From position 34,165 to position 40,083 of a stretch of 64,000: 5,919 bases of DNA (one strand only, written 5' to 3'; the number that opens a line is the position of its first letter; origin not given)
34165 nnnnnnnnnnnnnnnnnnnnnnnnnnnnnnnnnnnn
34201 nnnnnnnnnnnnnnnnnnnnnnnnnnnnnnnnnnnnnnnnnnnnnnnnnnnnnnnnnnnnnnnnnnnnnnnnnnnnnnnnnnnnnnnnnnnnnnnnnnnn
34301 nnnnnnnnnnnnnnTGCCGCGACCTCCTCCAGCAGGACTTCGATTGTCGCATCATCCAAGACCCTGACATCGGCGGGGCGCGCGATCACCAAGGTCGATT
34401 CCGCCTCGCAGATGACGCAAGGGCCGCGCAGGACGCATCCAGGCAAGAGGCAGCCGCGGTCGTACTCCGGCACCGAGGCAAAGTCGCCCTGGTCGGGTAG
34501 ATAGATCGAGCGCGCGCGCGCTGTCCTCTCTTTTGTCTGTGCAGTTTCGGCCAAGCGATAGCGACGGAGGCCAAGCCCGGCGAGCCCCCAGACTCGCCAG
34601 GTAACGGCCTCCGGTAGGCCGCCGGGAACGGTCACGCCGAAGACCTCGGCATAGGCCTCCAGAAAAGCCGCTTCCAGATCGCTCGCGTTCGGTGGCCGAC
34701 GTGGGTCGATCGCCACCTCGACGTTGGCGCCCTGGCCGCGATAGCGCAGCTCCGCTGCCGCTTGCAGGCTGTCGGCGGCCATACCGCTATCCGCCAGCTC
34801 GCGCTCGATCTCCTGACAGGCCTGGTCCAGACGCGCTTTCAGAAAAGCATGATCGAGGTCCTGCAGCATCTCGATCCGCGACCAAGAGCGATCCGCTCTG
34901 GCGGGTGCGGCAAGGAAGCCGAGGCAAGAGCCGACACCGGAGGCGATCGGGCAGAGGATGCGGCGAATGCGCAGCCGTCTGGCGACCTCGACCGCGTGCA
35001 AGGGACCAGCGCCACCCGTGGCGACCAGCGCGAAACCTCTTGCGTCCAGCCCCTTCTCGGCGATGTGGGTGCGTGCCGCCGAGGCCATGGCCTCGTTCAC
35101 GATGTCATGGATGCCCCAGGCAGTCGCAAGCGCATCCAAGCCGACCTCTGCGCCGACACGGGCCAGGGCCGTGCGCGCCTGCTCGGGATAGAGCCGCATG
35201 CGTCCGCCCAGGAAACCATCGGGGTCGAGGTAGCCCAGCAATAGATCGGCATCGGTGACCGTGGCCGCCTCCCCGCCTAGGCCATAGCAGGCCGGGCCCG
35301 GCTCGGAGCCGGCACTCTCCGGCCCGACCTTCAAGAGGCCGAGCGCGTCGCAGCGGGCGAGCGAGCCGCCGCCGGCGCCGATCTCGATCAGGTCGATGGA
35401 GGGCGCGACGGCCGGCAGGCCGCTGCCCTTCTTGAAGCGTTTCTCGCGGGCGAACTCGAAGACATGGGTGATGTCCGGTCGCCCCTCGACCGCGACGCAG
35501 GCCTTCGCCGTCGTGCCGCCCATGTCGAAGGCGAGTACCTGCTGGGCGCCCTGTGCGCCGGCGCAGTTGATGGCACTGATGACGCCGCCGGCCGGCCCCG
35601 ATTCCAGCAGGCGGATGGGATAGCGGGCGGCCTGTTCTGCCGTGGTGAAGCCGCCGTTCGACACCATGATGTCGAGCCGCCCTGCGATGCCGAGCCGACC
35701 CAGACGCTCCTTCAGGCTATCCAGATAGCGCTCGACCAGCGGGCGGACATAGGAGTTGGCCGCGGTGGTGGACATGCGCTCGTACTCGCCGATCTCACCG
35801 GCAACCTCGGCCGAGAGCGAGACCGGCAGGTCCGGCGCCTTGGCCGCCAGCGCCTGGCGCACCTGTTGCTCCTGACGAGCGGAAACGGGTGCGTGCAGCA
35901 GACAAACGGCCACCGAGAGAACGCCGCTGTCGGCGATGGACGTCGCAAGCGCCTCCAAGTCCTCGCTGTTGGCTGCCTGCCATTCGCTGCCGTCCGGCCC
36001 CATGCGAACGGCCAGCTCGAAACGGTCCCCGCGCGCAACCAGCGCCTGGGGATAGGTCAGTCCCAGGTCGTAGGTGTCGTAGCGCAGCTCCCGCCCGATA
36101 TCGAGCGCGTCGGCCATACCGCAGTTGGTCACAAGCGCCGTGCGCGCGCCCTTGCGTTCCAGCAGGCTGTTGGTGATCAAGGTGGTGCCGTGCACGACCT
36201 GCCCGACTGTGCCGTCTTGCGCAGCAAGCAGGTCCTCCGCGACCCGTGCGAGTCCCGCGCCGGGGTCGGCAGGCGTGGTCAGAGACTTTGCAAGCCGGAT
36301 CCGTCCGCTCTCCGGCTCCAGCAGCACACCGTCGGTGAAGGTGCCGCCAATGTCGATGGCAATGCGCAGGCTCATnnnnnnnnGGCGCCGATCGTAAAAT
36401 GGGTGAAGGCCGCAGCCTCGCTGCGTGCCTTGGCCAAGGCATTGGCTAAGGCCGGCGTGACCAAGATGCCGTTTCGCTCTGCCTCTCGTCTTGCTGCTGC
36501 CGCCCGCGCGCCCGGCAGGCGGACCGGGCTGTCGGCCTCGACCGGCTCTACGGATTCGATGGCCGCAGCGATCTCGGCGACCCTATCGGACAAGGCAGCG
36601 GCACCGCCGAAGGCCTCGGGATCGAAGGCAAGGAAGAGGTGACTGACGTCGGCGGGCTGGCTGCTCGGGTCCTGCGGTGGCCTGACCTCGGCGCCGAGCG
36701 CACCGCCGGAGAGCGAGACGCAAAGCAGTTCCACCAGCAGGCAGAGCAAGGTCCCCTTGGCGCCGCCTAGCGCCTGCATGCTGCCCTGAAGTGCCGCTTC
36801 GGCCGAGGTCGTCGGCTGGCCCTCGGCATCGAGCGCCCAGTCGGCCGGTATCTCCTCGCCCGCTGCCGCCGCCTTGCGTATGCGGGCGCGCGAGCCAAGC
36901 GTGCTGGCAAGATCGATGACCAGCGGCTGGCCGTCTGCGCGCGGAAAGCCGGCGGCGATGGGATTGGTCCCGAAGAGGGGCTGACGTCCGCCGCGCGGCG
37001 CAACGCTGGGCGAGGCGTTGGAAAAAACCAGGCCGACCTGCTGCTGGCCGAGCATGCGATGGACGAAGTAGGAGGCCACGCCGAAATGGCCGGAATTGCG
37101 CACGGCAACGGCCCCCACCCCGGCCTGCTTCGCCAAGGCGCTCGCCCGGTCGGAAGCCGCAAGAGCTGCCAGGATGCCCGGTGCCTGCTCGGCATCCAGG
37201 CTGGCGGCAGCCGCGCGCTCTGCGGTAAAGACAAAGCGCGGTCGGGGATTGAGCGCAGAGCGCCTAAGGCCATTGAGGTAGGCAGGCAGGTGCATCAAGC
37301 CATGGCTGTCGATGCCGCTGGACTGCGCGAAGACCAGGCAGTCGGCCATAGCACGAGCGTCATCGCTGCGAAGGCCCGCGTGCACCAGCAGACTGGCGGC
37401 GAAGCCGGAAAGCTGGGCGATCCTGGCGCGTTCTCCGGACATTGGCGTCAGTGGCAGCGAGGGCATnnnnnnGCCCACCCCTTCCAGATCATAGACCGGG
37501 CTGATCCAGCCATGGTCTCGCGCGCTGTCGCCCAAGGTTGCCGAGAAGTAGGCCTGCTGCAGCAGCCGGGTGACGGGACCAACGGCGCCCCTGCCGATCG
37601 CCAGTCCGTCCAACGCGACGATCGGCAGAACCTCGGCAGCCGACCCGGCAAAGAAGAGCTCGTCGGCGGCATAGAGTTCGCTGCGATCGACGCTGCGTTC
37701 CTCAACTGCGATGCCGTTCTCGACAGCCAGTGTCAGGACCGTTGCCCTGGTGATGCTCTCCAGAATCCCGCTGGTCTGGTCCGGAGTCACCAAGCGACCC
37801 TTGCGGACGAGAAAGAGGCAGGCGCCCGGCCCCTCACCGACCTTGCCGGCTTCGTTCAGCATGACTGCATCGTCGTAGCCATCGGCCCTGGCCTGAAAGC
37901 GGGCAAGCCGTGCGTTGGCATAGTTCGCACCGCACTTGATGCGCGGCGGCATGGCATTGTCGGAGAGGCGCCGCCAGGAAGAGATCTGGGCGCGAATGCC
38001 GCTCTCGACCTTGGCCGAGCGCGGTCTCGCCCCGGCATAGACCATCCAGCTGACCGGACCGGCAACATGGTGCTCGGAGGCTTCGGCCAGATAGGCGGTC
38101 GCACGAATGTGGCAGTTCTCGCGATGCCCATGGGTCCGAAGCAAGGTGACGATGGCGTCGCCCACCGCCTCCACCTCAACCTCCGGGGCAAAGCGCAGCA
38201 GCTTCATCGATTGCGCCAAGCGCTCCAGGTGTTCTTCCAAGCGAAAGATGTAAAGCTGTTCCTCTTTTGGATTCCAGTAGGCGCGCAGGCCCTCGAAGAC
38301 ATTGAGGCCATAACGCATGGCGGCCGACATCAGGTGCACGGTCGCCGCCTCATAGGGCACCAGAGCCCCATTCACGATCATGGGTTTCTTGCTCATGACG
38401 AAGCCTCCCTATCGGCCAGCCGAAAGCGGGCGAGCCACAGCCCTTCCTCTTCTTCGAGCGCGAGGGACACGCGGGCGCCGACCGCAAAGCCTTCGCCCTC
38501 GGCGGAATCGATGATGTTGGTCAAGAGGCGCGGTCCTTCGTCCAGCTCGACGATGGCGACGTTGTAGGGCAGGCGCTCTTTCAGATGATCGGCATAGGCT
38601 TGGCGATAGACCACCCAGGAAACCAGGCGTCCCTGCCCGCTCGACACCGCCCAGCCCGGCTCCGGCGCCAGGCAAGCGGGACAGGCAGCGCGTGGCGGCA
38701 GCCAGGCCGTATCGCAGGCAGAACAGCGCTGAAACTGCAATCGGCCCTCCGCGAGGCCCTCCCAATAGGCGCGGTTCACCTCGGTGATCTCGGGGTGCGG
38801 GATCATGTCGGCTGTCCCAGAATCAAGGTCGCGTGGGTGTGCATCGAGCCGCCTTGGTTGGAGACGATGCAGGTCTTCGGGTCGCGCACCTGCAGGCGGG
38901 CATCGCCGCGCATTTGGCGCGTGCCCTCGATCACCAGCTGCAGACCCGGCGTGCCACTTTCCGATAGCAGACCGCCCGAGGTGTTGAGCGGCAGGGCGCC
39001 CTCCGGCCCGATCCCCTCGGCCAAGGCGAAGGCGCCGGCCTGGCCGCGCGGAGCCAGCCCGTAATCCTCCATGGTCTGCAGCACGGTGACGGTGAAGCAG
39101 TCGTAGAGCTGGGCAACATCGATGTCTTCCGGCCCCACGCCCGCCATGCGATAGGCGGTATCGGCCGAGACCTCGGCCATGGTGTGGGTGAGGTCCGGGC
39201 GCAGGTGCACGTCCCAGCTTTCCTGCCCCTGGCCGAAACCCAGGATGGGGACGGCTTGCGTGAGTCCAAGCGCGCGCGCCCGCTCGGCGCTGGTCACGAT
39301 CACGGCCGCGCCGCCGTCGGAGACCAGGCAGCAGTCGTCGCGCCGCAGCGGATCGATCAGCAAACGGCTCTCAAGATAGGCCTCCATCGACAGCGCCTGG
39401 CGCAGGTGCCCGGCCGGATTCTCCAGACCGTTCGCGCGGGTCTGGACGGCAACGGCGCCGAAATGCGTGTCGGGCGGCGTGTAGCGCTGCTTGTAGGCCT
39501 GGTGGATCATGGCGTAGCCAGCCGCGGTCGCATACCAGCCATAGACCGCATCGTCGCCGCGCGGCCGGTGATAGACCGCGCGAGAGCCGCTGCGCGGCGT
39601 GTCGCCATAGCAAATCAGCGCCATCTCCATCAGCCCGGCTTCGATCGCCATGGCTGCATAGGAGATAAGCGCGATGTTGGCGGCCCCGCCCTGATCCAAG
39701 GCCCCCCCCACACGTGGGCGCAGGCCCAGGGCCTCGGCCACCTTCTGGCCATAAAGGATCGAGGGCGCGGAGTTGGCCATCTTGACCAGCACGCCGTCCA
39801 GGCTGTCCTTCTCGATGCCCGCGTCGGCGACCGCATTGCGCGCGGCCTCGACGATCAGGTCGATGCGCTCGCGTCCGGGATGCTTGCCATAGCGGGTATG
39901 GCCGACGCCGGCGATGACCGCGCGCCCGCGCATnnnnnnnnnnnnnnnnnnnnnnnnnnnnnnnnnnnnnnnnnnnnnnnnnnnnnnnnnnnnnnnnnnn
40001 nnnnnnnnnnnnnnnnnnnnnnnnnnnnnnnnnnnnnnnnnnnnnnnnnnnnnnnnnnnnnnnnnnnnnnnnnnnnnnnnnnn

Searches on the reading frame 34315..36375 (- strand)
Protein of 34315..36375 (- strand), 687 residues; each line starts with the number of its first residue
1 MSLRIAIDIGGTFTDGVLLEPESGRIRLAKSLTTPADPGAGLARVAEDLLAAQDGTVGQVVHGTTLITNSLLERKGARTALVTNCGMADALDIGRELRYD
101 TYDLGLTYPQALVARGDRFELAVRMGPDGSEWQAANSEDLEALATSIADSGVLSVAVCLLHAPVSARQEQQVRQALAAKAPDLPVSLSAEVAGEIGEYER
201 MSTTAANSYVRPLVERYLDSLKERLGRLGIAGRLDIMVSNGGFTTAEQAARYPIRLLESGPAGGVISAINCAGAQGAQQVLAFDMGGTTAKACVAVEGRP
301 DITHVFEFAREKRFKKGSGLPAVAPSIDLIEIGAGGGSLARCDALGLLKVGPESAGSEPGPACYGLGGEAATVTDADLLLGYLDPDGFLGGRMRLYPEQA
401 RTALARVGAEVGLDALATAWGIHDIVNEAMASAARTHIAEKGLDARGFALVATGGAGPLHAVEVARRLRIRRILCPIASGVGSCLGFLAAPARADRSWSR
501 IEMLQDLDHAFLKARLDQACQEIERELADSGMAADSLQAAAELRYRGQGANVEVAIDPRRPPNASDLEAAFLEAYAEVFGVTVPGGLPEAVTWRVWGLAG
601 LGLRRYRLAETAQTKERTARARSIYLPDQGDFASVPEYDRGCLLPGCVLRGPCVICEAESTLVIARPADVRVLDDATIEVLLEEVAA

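Call 8: search_protein_families(library=pfam, proteins=[window:34315-36375:-])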
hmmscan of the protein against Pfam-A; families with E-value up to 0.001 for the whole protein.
window:34315-36375:- (687 aa): 2 families
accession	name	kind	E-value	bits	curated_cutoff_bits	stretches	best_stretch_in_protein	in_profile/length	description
PF01968.24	Hydantoinase_A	-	7.4e-77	258.9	22.9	1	200-495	1-290/291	Hydantoinase/oxoprolinase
PF05378.19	Hydant_A_N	-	1.1e-41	143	25.2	1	4-176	1-172/176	Hydantoinase/oxoprolinase N-terminal region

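Call 20: search_protein_families(library=ncbifam, proteins=[window:34315-36375:-], max_evalue=0.01)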
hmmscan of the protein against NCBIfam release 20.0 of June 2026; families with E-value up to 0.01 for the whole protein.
window:34315-36375:- (687 aa): 3 families
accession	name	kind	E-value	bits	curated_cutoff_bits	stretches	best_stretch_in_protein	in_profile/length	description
NF050156.1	CapLactmsAlpCapA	equivalog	6.8e-117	391.5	1000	1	4-672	2-677/689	caprolactamase subunit alpha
NF042975.2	AcphenoCarb_ApcC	equivalog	8.2e-61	206.1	1500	1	5-681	11-709/733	acetophenone carboxylase subunit gamma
NF042960.1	AcphenoCarb_ApcA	equivalog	2.3e-44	151.7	1250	1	138-485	124-470/658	acetophenone carboxylase subunit alpha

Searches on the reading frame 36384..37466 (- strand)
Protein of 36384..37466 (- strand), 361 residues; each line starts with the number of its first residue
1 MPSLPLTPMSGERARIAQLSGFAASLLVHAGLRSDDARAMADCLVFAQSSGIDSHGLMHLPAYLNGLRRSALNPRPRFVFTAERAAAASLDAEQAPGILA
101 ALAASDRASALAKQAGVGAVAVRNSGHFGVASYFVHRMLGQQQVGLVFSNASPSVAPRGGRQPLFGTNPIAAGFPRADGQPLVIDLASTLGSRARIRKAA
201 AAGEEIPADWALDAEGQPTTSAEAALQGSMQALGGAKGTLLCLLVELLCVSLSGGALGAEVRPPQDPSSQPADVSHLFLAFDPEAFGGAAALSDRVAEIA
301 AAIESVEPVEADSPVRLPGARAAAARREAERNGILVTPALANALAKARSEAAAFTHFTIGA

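Call 8: search_protein_families(library=pfam, proteins=[window:36384-37466:-])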
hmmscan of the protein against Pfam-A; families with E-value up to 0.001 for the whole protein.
window:36384-37466:- (361 aa): 1 family
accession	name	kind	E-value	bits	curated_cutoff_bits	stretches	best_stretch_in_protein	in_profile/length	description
PF02615.19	Ldh_2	-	2.3e-101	339.7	38.8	1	16-344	3-332/333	Malate/L-lactate dehydrogenase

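Call 20: search_protein_families(library=ncbifam, proteins=[window:36384-37466:-], max_evalue=0.01)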
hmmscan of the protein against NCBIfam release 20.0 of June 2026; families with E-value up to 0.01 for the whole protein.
window:36384-37466:- (361 aa): 5 families
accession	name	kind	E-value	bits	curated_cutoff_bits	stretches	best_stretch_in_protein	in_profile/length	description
NF040650.1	sulfolac_dhydr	equivalog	3.7e-60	203.9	500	1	25-346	14-328/339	L-sulfolactate dehydrogenase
NF011599.0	PRK15025.1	equivalog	5.7e-56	190.1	356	1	22-341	11-328/349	ureidoglycolate dehydrogenase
TIGR03175.1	AllD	equivalog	5.9e-52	176.9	496.2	1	25-340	14-327/349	ureidoglycolate dehydrogenase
NF007504.0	PRK10098.1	equivalog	5.6e-48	163.5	336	1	10-349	3-342/360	malate/lactate/ureidoglycolate dehydrogenase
NF009750.0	PRK13260.1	equivalog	6.5e-39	134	316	1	24-337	13-322/332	3-dehydro-L-gulonate 2-dehydrogenase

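Call 63: search_solved_structures(query=window:36384-37466:-, max_evalue=1e-10)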
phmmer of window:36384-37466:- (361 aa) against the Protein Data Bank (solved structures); distinct sequences matched with E-value up to 1e-10: 13.
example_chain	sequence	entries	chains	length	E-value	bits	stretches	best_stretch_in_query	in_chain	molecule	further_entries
1vbi_A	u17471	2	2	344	3e-52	181.2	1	15-338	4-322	Type 2 malate/lactate dehydrogenase | malate/L-lactate dehydrogenase family protein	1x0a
2x06_A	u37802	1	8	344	6.5e-49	170.2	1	27-344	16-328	L-SULFOLACTATE DEHYDROGENASE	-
3uoe_A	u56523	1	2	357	6.1e-47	163.7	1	15-340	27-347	Dehydrogenase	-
1v9n_A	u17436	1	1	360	2.2e-41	145.5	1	18-305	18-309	Malate dehydrogenase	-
1z2i_A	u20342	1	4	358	2.7e-39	138.6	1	14-345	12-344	malate dehydrogenase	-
1wtj_A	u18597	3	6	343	3.9e-38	134.8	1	25-339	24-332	ureidoglycolate dehydrogenase | delta1-piperideine-2-carboxylate reductase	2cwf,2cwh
1xrh_A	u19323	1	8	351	2.5e-37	132.2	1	25-337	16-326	Ureidoglycolate Dehydrogenase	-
4fjs_A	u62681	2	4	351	2.6e-37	132.1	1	25-337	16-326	Ureidoglycolate dehydrogenase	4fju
4h8a_A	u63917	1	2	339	2.6e-37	132.1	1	25-337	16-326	Ureidoglycolate dehydrogenase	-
2g8y_A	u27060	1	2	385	8.3e-35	123.9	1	10-344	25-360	Malate/L-lactate dehydrogenases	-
3i0p_A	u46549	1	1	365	9.4e-29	104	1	16-315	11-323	Malate dehydrogenase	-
1nxu_A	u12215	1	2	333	1.2e-28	103.7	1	18-339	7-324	Hypothetical oxidoreductase yiaK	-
1s20_A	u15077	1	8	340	1.2e-28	103.7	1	18-339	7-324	Hypothetical oxidoreductase yiaK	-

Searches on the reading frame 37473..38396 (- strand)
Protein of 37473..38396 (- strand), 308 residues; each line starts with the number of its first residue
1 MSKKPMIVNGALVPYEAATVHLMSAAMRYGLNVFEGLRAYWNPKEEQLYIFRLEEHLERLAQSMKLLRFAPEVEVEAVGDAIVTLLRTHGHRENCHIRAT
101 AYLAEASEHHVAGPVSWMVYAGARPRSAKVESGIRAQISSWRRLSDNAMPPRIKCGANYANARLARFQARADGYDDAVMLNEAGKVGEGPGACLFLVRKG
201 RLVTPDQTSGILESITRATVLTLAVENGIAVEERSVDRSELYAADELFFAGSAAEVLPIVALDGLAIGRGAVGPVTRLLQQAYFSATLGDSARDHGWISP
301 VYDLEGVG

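Call 8: search_protein_families(library=pfam, proteins=[window:37473-38396:-])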
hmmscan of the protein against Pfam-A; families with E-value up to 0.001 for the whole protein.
window:37473-38396:- (308 aa): 1 family
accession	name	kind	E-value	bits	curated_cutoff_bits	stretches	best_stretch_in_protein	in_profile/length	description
PF01063.24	Aminotran_4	-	2.4e-42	145.7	28.5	1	33-261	2-222/223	Amino-transferase class IV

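Call 20: search_protein_families(library=ncbifam, proteins=[window:37473-38396:-], max_evalue=0.01)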
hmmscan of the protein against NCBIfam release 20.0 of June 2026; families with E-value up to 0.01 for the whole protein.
window:37473-38396:- (308 aa): 23 families
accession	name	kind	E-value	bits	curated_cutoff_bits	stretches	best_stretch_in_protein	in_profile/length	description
NF005146.0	PRK06606.1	equivalog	5.3e-87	291.6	279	1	6-301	9-306/307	branched-chain amino acid transaminase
TIGR01122.1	ilvE_I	equivalog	3.9e-83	279.1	245.55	1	8-301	2-298/298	branched-chain-amino-acid transaminase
NF006185.0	PRK08320.1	subfamily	4.9e-53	180.2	363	1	6-286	5-282/292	branched-chain amino acid aminotransferase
NF005726.0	PRK07544.1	equivalog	4.5e-47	160.6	396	1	8-283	15-284/295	branched-chain amino acid aminotransferase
NF009126.0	PRK12479.1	equivalog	5.7e-40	137.4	518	1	4-285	4-282/299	branched-chain-amino-acid transaminase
NF009897.0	PRK13357.1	equivalog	7e-35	120.4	307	1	10-301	47-357/358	branched-chain amino acid aminotransferase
NF009896.0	PRK13356.1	equivalog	9.3e-33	113.5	262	1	21-285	25-281/287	branched-chain amino acid aminotransferase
NF005209.0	PRK06680.1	subfamily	9.4e-33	113.3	320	1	6-285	5-279/286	D-amino-acid transaminase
TIGR01123.1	ilvE_II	equivalog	6.9e-32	110.7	250.05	1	10-299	4-311/313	branched-chain-amino-acid transaminase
NF005888.0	PRK07849.1-3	equivalog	9e-27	93.8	273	1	17-267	26-274/298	aminodeoxychorismate lyase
TIGR01121.1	D_amino_aminoT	equivalog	1.4e-26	93.3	277.45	1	7-283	3-271/276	D-amino-acid transaminase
NF005800.0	PRK07650.1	equivalog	6.3e-26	91.3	308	1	6-286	3-275/290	aminodeoxychorismate lyase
NF009066.0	PRK12400.1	equivalog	1.1e-22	80.8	538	1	20-286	23-281/290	D-amino-acid transaminase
NF004761.0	PRK06092.1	equivalog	1.3e-16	60.6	260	1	17-266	9-251/268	aminodeoxychorismate lyase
TIGR03461.1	pabC_Proteo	equivalog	2e-16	60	176.85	1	17-263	7-246/262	aminodeoxychorismate lyase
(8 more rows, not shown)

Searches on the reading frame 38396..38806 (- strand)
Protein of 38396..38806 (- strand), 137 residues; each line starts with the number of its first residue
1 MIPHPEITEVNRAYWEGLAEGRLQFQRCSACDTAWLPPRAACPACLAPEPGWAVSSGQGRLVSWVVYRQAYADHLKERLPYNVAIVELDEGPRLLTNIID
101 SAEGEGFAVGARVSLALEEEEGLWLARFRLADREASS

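Call 8: search_protein_families(library=pfam, proteins=[window:38396-38806:-])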
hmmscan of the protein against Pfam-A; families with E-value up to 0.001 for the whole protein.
window:38396-38806:- (137 aa): 2 families
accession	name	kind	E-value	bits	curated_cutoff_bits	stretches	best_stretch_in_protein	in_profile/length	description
PF01796.24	OB_ChsH2_C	-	2.8e-16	59.6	27.1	1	52-116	1-63/65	ChsH2, C-terminal OB-fold domain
PF12172.15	zf-ChsH2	-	1.3e-10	41.3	23.2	1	15-49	1-35/37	ChsH2, rubredoxin-like zinc ribbon domain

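Call 58: search_protein_families(library=ncbifam, proteins=[window:38396-38806:-], max_evalue=0.00001)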
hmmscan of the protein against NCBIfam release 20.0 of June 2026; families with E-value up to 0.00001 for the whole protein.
window:38396-38806:- (137 aa): 0 families

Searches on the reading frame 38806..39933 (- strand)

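Call 8: search_protein_families(library=pfam, proteins=[window:38806-39933:-])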
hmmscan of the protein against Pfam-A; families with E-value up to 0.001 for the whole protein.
window:38806-39933:- (376 aa): 2 families
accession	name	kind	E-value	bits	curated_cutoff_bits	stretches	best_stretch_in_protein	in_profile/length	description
PF22691.2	Thiolase_C_1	-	3.5e-44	150.5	28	1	234-373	1-143/144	Thiolase C-terminal domain-like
PF08545.16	ACP_syn_III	-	7.7e-05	22.9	24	0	174-219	23-67/80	3-Oxoacyl-[acyl-carrier-protein (ACP)] synthase III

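Call 20: search_protein_families(library=ncbifam, proteins=[window:38806-39933:-], max_evalue=0.01)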
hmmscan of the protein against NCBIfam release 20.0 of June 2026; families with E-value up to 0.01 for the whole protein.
window:38806-39933:- (376 aa): 41 families (the best 25 are shown)
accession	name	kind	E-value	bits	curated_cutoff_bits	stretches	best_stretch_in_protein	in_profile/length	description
NF004811.0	PRK06158.1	subfamily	1.1e-85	288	421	1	2-374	7-380/384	acetyl-CoA acetyltransferase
NF005892.0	PRK07855.1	subfamily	6.6e-68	229.3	469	1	2-373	5-388/390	lipid-transfer protein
NF004720.0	PRK06064.1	subfamily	1.1e-59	202.1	420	1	5-373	4-386/389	thiolase domain-containing protein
NF006010.0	PRK08142.1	subfamily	5.6e-59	199.8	462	1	2-374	4-387/388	thiolase domain-containing protein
NF004810.0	PRK06157.1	equivalog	1.4e-49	169.3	403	1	3-365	7-386/400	acetyl-CoA acetyltransferase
NF005704.0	PRK07516.1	subfamily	1.6e-48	165.6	412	1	5-364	4-377/389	thiolase domain-containing protein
NF053570.1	AcCoTHIOL_METTL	equivalog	4.1e-43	147.7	600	1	1-373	1-382/385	acetyl-CoA acetyltransferase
NF009228.0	PRK12578.1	subfamily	6.7e-43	146.8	485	1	2-372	2-385/387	thiolase domain-containing protein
NF004715.0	PRK06059.1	equivalog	2.9e-40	138.5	424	1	5-368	6-394/399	lipid-transfer protein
NF006102.0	PRK08256.1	subfamily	2e-39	135.8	436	1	3-361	3-380/394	lipid-transfer protein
NF006180.0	PRK08313.1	subfamily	9.2e-38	130.1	514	1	4-374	5-384/389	thiolase domain-containing protein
NF053628.1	BnzsclthlBbsBGT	equivalog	5.8e-28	97.8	750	1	5-362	7-370/389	benzoylsuccinyl-CoA thiolase subunit BbsB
NF004936.0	PRK06289.1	equivalog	2.2e-27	95.9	375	1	99-374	115-403/405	acetyl-CoA acetyltransferase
NF004982.0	PRK06365.1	equivalog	1.3e-26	93.7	695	1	9-355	22-409/430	thiolase domain-containing protein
NF004721.0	PRK06065.1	equivalog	3.5e-25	88.7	455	1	140-371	153-389/393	thiolase domain-containing protein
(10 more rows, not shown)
